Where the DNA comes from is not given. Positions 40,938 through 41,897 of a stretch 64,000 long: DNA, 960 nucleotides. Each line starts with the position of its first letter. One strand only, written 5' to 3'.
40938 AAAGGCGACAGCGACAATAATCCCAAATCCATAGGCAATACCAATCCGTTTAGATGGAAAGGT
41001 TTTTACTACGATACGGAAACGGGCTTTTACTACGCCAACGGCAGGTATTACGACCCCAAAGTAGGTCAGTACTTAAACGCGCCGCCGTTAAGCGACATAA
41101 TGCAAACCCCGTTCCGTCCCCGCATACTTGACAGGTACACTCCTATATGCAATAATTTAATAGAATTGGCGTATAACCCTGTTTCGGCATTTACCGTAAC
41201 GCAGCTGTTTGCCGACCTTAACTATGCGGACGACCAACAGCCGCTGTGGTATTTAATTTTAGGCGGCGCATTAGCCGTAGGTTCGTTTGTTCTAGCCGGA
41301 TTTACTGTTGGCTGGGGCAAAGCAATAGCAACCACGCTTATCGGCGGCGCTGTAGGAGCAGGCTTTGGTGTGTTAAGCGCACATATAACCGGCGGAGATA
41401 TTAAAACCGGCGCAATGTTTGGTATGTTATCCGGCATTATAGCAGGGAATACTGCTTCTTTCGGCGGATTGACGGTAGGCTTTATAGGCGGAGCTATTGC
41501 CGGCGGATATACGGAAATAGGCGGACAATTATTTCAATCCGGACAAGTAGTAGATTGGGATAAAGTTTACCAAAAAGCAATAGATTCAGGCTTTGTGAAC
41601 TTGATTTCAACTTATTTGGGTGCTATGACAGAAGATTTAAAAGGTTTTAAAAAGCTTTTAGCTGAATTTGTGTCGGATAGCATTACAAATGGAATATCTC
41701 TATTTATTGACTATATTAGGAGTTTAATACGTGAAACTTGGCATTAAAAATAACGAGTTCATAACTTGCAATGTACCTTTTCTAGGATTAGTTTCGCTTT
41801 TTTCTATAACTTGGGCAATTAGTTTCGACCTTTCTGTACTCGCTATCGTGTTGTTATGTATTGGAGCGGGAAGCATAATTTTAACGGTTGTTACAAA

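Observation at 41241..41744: C-terminal toxin domain is a glycine-zipper, multi-helix hydrophobic module (putative pore former), not an enzyme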

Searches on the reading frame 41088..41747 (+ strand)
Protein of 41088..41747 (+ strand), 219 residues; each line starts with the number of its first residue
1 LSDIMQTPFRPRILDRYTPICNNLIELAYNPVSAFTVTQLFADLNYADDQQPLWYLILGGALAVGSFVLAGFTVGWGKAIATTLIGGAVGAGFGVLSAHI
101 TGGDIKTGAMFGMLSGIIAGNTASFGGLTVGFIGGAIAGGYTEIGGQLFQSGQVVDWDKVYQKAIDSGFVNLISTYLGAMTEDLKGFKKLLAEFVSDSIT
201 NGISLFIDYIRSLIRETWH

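Call 6: search_protein_families(library=pfam, proteins=[window:41088-41747:+], max_evalue=0.1)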
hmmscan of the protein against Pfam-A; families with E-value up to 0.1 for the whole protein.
window:41088-41747:+ (219 aa): 0 families

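Call 7: search_solved_structures(query=window:41088-41744:+, max_evalue=10, show_alignments=3)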
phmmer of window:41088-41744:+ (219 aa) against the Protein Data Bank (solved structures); distinct sequences matched with E-value up to 10: 0.

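Call 8: search_protein_families(library=ncbifam, proteins=[window:41088-41747:+], max_evalue=0.1)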
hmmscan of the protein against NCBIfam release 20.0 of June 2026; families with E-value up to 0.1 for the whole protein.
window:41088-41747:+ (219 aa): 1 family
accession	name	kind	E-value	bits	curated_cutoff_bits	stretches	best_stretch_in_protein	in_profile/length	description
NF007545.0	PRK10160.1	equivalog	0.00088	18.8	342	1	47-98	181-233/275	taurine ABC transporter permease TauC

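Call 9: find_homologous_proteins(query=window:41088-41744:+, max_evalue=0.001)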
Query window:41088-41744:+ (219 aa): 11 proteins with E <= 0.001 among 2234 candidates.
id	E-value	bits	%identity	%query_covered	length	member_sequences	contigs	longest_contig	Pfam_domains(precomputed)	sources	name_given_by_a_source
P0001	5.2e-100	352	78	100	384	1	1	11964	-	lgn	-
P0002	2.9e-90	320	70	99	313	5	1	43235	-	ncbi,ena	-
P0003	1.1e-88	315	68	100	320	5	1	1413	-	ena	-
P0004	1.2e-74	269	88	69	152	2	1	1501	-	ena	-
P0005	1.5e-54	203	69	72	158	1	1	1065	-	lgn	-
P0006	1.4e-44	170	70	57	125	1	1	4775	-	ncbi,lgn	-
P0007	4.9e-43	165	58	71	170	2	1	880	-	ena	-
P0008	2.7e-39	153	57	68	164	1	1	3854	-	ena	-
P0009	3.6e-38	149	57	68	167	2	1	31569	-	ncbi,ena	-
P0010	4.1e-38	149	56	68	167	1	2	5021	-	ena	-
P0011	1.1e-37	148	57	68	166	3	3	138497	-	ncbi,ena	-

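Call 13: find_encoding_contigs(protein=P0011, flank=10000, max_places=3)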
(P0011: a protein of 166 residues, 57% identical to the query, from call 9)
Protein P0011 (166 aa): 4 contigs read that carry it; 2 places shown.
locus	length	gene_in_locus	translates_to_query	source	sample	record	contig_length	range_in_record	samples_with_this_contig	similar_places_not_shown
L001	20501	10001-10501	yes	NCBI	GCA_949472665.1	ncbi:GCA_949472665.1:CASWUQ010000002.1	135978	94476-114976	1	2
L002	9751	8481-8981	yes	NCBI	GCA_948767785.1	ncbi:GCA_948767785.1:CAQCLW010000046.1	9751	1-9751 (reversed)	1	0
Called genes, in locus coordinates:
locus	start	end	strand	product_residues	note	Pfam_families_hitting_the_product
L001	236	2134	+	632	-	PF00005:ABC_tran, PF02463:SMC_N (weak), PF17912:OB_MalK, PF08402:TOBE_2 (faint)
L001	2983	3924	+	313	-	-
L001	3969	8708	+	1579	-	PF05593:RHS_repeat (faint)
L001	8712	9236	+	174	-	-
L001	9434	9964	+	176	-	-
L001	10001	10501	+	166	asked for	-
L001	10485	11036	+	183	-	-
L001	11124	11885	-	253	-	PF02673:BacA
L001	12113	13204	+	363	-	PF01926:MMR_HSR1, PF02421:FeoB_N, PF06071:YchF-GTPase_C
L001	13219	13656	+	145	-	PF00583:Acetyltransf_1, PF13508:Acetyltransf_7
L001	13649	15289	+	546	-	PF13347:MFS_2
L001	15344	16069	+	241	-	PF00753:Lactamase_B, PF12706:Lactamase_B_2, PF16661:Lactamase_B_6 (weak), PF23023:Anti-Pycsar_Apyc1 (weak)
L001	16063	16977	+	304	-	PF02517:Rce1-like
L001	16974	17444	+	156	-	PF02590:SPOUT_MTase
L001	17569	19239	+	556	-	PF10142:PhoPQ_related (weak)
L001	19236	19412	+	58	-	PF06107:DUF951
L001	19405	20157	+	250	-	PF10502:Peptidase_S26, PF00717:Peptidase_S24 (faint)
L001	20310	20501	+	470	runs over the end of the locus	PF03323:GerA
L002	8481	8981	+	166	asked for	-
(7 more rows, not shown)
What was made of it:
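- Tried and rejected: The downstream side was judged from the syntenic L001 annotation (call 13).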

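Call 15: find_related_loci(query=A1, collection=genome_contigs, flank=8000)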
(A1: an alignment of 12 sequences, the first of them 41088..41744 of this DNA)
Query A1 (219 aa) in genome_contigs; peptide patterns used: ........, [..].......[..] (x = any residue, [..] = any of these).
53 stretches matched a pattern, but none encodes a relative of the query by tblastn (E <= 1e-3).
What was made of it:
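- Tried and rejected: The scan of GTDB species-representative genomes with CT peptide patterns found no relative (call 15).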

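Call 21: search_protein_representatives(alignment_id=A1)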
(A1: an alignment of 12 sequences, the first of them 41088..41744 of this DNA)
Query: 12 sequences, 320 profile positions. Proteins with E-value up to 0.001 (for the whole library): 12302; up to 1e-10: 830; up to 1e-30: 7. The best 150 are listed.
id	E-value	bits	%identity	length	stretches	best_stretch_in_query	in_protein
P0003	1.4e-197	671.8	-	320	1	1-320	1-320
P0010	1.4e-86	307.0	-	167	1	154-320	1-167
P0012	2.2e-64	234.1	-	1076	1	3-311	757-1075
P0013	1.8e-61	224.5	-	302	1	31-313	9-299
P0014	1.5e-38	149.3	-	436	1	1-230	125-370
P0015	1.1e-32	129.9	-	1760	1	3-140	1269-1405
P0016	1.0e-30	123.5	-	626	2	3-137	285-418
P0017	2.0e-30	122.5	-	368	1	11-188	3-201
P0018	2.4e-30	122.3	-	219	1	141-313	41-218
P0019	2.7e-30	122.1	-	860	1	1-172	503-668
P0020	3.2e-30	121.9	-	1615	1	3-136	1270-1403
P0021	1.1e-29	120.1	-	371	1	19-175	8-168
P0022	4.3e-29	118.2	-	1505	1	2-192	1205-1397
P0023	8.9e-29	117.1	-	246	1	2-115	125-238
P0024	9.9e-29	117.0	-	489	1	2-244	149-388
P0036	2.0e-25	106.1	-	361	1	1-206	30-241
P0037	3.4e-25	105.3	-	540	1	1-239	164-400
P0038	1.2e-24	103.5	-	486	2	138-314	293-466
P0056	1.3e-19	87.0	-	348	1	1-233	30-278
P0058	3.1e-19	85.7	-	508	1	2-208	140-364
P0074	5.6e-18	81.6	-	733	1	1-211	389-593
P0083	7.8e-17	77.9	-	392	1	16-219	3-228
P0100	4.6e-16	75.4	-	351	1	22-207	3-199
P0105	5.7e-16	75.0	-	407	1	10-218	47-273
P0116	1.2e-15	74.0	-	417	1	50-206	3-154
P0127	2.6e-15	72.9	-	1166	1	2-229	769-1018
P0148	8.8e-15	71.1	-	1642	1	1-197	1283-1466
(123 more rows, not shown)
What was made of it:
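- Tried and rejected: The exhaustive profile search (call 21) was dominated by the RHS core, because three long sequences made core columns into profile positions.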

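Call 27: search_protein_families(library=pfam, alignment_id=A2, max_evalue=0.001)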
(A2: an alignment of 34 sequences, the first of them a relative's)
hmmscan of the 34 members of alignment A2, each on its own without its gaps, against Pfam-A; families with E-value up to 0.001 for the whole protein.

A. member 1, P0036 (361 aa): 1 family
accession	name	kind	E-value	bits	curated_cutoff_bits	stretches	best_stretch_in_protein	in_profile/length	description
PF17780.6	OCRE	-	0.00087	19.7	24.7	0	85-110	12-39/52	OCRE domain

B. families by the number of members that match (of 34 scanned): 13 families
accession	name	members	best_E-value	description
PF17780.6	OCRE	9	4.2e-06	OCRE domain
PF05593.20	RHS_repeat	8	7.6e-10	RHS Repeat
PF07591.16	PT-HINT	6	1.7e-33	Pretoxin HINT domain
PF13403.11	Hint_2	6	2.1e-10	Hint domain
PF01079.26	Hint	5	5.5e-11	Hint module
PF14890.11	Intein_splicing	3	4.1e-08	Intein splicing domain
PF01541.30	GIY-YIG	2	8.8e-06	GIY-YIG catalytic domain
PF15526.11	Ntox21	1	6.7e-27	Novel toxin 21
PF15649.12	Tox-REase-7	1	1.7e-09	Restriction endonuclease fold toxin 7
PF15657.11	Tox-HNH-EHHH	1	1.3e-07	HNH/Endo VII superfamily nuclease toxins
PF14411.12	LHH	1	6.9e-07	A nuclease of the HNH/ENDO VII superfamily with conserved LHH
PF14623.11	Vint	1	0.00019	Hint-domain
PF05203.21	Hom_end_hint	1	0.00027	Hom_end-associated Hint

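Call 31: find_encoding_contigs(protein=P0018, flank=8000, max_places=3)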
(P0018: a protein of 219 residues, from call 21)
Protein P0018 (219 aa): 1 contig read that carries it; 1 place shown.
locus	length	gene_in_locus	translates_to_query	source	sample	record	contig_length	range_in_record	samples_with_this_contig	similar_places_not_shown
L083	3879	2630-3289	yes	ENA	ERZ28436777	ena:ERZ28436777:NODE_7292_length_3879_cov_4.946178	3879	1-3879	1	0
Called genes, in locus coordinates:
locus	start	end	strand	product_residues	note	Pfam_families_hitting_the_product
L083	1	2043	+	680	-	?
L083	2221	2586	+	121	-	-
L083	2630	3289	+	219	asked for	-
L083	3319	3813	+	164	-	-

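Call 32: find_encoding_contigs(protein=P0038, flank=8000, max_places=3)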
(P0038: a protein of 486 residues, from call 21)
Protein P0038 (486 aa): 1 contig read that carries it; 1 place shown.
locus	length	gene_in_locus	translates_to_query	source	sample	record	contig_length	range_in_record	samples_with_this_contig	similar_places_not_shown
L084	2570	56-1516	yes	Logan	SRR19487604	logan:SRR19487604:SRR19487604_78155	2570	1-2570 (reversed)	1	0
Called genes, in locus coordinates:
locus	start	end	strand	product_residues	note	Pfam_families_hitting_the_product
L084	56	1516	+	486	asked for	PF05593:RHS_repeat (faint), PF25023:TEN_YD-shell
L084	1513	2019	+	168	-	-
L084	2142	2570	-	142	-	?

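Call 42: find_encoding_contigs(protein=P0013, flank=6000, max_places=3)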
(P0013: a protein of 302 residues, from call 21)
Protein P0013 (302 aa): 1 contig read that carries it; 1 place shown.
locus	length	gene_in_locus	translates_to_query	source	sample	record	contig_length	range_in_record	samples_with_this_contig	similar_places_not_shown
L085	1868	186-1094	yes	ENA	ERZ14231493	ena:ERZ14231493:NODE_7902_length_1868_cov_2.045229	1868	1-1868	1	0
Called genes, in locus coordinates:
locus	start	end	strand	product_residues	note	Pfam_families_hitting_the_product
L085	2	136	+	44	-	?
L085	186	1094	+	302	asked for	-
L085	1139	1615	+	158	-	-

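Call 43: find_encoding_contigs(protein=P0012, flank=6000, max_places=3)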
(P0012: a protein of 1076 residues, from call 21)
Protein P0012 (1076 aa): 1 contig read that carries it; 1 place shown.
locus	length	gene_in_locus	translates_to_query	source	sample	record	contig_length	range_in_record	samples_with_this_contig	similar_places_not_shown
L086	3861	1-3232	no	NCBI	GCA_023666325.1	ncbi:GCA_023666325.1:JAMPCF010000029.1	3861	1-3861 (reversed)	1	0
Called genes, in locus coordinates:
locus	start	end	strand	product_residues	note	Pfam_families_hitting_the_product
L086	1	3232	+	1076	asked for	PF05593:RHS_repeat (faint), PF25023:TEN_YD-shell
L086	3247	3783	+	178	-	-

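Call 46: find_encoding_contigs(protein=P0127, flank=4000, max_places=2)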
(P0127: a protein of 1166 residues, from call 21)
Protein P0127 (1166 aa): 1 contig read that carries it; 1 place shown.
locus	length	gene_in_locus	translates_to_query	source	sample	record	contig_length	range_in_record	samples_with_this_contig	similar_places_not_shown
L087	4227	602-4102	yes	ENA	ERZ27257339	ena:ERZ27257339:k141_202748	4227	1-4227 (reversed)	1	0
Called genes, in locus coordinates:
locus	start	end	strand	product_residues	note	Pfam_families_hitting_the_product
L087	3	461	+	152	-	?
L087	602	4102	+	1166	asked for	PF05593:RHS_repeat (faint)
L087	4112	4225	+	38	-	?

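Call 47: find_encoding_contigs(protein=P0017, flank=4000, max_places=2)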
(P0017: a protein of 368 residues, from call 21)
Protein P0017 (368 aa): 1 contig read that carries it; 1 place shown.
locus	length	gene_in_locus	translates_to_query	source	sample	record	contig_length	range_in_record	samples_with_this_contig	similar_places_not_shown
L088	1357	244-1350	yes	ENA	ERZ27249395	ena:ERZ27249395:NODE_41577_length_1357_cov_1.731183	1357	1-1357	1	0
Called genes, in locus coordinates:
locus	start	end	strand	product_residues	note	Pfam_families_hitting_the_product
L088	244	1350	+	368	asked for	PF14411:LHH (weak)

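Call 48: find_encoding_contigs(protein=P0148, flank=4000, max_places=2)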
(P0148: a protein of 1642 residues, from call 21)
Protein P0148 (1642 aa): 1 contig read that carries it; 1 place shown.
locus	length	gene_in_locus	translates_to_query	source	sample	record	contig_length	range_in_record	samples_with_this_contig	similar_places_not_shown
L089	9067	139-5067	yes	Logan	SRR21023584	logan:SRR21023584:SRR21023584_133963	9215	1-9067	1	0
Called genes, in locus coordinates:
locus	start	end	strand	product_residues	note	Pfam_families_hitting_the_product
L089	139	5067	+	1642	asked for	PF05593:RHS_repeat (faint)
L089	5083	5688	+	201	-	-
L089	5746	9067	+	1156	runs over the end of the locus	?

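Call 62: search_protein_families(library=pfam, proteins=[P0083, P0105, P0116, P0036, P0127, P0058, P0100, P0017, P0037, P0074], max_evalue=0.05)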
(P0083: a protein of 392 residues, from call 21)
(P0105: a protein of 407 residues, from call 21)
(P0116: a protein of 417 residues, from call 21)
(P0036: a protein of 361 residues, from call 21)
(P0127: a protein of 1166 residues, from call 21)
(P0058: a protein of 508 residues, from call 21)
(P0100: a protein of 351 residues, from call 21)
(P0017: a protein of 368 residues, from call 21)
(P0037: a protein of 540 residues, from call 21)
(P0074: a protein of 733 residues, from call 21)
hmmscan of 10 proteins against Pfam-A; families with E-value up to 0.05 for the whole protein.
P0083 (392 aa): 1 family
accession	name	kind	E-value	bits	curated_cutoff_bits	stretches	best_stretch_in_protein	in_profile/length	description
PF11158.13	DUF2938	-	0.0062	16.6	31.4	1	99-186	29-117/150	Protein of unknown function (DUF2938)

P0105 (407 aa): 0 families

P0116 (417 aa): 8 families
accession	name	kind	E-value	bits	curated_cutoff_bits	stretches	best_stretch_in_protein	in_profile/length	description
PF07591.16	PT-HINT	-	4e-25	89.1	27.7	2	263-332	66-136/137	Pretoxin HINT domain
PF01079.26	Hint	-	5.5e-11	42.9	29.7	1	173-297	12-125/213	Hint module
PF13403.11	Hint_2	-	2.2e-07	31.8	28.4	1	174-206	2-34/147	Hint domain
PF14890.11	Intein_splicing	-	6.4e-05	23.2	35.8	1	181-332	2-155/155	Intein splicing domain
PF05203.21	Hom_end_hint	-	0.00027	21.4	32.1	1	174-221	1-44/228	Hom_end-associated Hint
PF17780.6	OCRE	-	0.0066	16.9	24.7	1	10-36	12-40/52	OCRE domain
PF13436.11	Gly-zipper_OmpA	-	0.027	14.7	27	1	114-156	1-42/44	Glycine-zipper domain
PF25023.1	TEN_YD-shell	-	0.034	12.6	50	0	8-64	836-891/909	Teneurin YD-shell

P0036 (361 aa): 1 family
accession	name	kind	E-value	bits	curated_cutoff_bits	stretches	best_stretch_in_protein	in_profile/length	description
PF17780.6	OCRE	-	0.00087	19.7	24.7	1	85-110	12-39/52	OCRE domain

P0127 (1166 aa): 1 family
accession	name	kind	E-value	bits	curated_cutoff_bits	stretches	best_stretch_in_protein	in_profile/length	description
PF05593.20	RHS_repeat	-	3.9e-16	59.4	22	0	636-663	1-29/38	RHS Repeat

P0058 (508 aa): 0 families

P0100 (351 aa): 1 family
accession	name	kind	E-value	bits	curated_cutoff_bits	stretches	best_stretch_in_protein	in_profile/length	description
PF17780.6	OCRE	-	0.0011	19.3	24.7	1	43-72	13-44/52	OCRE domain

P0017 (368 aa): 2 families
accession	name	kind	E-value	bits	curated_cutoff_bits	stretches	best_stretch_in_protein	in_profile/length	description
PF14411.12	LHH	-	6.9e-07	29.8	23.3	1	297-345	2-48/76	A nuclease of the HNH/ENDO VII superfamily with conserved LHH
PF17780.6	OCRE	-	0.008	16.6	24.7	1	48-73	12-39/52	OCRE domain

P0037 (540 aa): 0 families

P0074 (733 aa): 4 families
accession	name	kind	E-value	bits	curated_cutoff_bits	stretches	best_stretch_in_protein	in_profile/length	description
PF07591.16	PT-HINT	-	8.9e-10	39.4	27.7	1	666-718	1-53/137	Pretoxin HINT domain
PF01079.26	Hint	-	5.5e-08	33.1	29.7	1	653-719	7-73/213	Hint module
PF05593.20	RHS_repeat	-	1.5e-07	32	22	1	279-304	1-30/38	RHS Repeat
PF13403.11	Hint_2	-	3.8e-06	27.8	28.4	1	660-691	2-33/147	Hint domain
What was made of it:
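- On Pfam glycine-zipper families (PF13488, PF13441, PF13436, PF05433): A relative, P0116, hits PF13436 only weakly: 14.7 bits against a cut-off of 27 (call 62).
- Enzyme-tailed relatives are common (calls 27, 62).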

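Call 69: find_encoding_contigs(protein=P0001, flank=6000, max_places=2)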
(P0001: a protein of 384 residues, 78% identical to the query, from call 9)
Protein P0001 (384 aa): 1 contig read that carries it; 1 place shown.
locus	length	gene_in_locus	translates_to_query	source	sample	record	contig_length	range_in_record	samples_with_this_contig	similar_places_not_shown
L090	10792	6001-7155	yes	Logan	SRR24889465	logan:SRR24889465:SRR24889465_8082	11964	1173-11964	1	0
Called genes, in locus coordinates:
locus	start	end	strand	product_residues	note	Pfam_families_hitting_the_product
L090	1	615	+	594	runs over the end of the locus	?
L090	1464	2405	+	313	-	-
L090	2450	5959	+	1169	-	PF05593:RHS_repeat (faint)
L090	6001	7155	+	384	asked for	-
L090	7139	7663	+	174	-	-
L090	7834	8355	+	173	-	-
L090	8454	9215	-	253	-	PF02673:BacA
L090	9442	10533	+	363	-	PF01926:MMR_HSR1, PF02421:FeoB_N, PF06071:YchF-GTPase_C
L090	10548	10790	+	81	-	?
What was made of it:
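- One syntenic locus (L090) has a split RHS ORF (call 69).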

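Call 70: find_encoding_contigs(protein=P0002, flank=6000, max_places=2)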
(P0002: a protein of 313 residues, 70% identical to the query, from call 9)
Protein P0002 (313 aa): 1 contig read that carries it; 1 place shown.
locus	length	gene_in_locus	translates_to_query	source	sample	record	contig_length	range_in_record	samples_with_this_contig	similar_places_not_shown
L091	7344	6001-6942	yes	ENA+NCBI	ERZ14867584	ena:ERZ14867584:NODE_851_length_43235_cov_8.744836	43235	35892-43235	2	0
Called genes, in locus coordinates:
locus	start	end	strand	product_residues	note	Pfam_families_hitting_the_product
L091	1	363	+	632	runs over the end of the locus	PF00005:ABC_tran, PF02463:SMC_N (weak), PF17912:OB_MalK, PF08402:TOBE_2 (faint)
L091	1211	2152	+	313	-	-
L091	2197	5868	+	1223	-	PF05593:RHS_repeat (faint)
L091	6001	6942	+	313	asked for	-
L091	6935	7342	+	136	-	?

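Call 71: find_encoding_contigs(protein=P0009, flank=6000, max_places=2)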
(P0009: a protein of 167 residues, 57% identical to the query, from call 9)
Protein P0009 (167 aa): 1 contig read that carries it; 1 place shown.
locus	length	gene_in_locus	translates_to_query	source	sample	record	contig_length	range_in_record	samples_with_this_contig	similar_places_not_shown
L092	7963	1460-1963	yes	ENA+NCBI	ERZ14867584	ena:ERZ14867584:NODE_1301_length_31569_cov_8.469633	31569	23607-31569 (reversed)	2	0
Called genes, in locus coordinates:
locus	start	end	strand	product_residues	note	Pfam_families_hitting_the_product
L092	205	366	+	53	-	-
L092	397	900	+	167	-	-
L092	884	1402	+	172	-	-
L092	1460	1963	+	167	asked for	-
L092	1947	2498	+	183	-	-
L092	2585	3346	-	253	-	PF02673:BacA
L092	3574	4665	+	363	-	PF01926:MMR_HSR1, PF02421:FeoB_N, PF06071:YchF-GTPase_C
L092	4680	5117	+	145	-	PF00583:Acetyltransf_1, PF13508:Acetyltransf_7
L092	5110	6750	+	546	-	PF13347:MFS_2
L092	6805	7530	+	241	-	PF00753:Lactamase_B, PF12706:Lactamase_B_2, PF16661:Lactamase_B_6 (faint), PF23023:Anti-Pycsar_Apyc1 (weak)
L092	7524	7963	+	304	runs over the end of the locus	PF02517:Rce1-like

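Call 85: find_encoding_contigs(protein=P0056, flank=4000, max_places=3)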
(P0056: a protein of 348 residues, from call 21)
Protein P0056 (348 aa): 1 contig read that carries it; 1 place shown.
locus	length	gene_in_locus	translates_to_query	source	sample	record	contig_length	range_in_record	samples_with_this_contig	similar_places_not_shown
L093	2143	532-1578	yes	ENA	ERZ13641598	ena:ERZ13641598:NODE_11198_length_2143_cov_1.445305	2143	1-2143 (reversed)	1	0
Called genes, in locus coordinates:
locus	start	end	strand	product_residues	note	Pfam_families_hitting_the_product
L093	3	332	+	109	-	?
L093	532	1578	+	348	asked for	-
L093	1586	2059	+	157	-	-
